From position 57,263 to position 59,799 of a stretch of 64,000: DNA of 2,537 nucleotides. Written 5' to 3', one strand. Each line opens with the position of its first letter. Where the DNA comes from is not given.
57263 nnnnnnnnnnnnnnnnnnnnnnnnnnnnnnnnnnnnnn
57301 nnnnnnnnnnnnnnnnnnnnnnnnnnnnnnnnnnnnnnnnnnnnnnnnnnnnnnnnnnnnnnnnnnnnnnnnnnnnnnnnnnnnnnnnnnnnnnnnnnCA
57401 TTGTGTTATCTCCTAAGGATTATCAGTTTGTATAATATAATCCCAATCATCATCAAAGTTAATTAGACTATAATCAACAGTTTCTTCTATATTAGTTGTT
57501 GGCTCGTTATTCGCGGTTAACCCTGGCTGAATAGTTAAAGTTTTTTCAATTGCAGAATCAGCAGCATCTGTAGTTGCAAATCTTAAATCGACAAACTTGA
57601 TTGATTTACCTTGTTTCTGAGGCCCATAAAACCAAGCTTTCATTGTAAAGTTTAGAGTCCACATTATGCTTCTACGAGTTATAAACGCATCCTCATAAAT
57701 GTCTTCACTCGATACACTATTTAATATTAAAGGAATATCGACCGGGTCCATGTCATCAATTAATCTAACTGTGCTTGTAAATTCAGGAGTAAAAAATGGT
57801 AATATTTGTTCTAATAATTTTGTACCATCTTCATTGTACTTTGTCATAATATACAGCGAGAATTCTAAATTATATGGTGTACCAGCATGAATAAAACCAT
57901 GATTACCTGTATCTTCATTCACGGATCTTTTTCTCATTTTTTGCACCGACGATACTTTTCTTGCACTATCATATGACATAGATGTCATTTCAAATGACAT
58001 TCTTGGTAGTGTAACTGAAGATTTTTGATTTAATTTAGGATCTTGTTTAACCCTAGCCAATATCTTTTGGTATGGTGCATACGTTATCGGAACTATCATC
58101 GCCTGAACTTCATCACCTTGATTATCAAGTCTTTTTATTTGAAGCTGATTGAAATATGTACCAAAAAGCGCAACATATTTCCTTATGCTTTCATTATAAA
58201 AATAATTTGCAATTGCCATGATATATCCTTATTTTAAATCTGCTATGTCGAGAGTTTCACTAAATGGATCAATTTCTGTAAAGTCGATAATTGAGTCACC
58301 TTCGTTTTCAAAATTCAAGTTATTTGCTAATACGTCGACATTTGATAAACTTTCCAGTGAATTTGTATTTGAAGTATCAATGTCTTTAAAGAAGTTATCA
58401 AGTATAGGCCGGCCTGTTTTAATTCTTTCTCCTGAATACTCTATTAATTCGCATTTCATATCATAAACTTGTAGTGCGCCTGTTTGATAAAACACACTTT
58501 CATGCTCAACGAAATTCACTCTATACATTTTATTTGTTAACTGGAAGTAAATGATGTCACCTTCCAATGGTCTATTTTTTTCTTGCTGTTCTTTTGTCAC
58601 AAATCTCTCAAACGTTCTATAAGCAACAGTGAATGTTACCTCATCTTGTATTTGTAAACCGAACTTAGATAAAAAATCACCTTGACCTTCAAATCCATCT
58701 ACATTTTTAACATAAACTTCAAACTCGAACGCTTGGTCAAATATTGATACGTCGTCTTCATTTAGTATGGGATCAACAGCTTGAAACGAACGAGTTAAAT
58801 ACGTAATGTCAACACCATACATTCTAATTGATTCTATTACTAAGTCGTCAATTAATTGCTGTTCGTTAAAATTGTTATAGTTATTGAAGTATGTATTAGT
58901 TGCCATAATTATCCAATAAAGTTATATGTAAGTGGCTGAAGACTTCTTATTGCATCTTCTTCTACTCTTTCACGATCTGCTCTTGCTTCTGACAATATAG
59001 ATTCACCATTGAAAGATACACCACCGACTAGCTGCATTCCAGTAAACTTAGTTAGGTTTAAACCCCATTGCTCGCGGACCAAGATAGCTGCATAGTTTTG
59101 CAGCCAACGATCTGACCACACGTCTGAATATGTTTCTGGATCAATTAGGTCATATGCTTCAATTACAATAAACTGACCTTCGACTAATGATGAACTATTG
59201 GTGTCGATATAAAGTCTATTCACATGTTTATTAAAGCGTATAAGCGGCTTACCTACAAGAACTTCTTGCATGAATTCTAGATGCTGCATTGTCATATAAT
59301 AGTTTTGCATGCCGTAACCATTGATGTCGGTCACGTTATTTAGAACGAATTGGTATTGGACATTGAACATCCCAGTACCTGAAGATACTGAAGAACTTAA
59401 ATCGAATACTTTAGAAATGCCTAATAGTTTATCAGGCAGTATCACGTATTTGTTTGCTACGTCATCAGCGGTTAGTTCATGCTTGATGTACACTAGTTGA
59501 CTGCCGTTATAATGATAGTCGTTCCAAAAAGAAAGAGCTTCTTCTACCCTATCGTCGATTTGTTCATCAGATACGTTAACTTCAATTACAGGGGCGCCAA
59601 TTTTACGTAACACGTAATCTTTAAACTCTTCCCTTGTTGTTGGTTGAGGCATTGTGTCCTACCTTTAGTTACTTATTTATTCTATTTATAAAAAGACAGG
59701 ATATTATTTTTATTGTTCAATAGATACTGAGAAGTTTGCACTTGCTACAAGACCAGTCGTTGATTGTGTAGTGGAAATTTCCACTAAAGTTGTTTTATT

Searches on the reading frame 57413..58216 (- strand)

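Call 94: search_protein_families(library=phrogs, proteins=[window:57413-58216:-], max_evalue=0.001)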
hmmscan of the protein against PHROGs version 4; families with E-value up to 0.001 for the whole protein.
window:57413-58216:- (267 aa): 3 families
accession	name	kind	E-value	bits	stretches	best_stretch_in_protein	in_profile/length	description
phrog_227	-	tail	7.8e-76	256.1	1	3-261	3-265/278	tail sheath stabilizer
phrog_22065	-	tail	2.3e-12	47.6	1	5-222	3-222/456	tail sheath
phrog_11196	-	tail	1.8e-07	31.6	1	3-165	3-176/441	tail sheath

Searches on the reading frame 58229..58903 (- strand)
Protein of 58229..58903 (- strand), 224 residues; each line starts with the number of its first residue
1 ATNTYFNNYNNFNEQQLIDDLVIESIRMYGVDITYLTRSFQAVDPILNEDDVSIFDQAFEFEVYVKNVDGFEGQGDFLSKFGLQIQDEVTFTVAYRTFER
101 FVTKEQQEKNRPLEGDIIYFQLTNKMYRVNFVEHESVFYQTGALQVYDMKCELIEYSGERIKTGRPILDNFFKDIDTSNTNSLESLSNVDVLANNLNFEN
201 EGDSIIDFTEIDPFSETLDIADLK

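Call 94: search_protein_families(library=phrogs, proteins=[window:58229-58903:-], max_evalue=0.001)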
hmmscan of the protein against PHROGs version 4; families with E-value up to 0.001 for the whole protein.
window:58229-58903:- (224 aa): 3 families
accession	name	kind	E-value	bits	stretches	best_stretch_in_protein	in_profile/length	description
phrog_460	-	connector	2.3e-63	215.2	2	2-179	16-196/385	head closure Hc2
phrog_679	-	connector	2.4e-62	211.9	1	1-206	13-219/251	head closure Hc2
phrog_27011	-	connector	3.2e-13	50.8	1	2-128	2-124/279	head closure Hc2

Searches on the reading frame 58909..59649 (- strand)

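Call 94: search_protein_families(library=phrogs, proteins=[window:58909-59649:-], max_evalue=0.001)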
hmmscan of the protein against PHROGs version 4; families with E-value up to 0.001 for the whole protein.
window:58909-59649:- (246 aa): 1 family
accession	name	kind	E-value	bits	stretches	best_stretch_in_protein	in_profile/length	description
phrog_211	-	connector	9.8e-39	134.3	1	2-235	723-961/976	head-tail adaptor Ad2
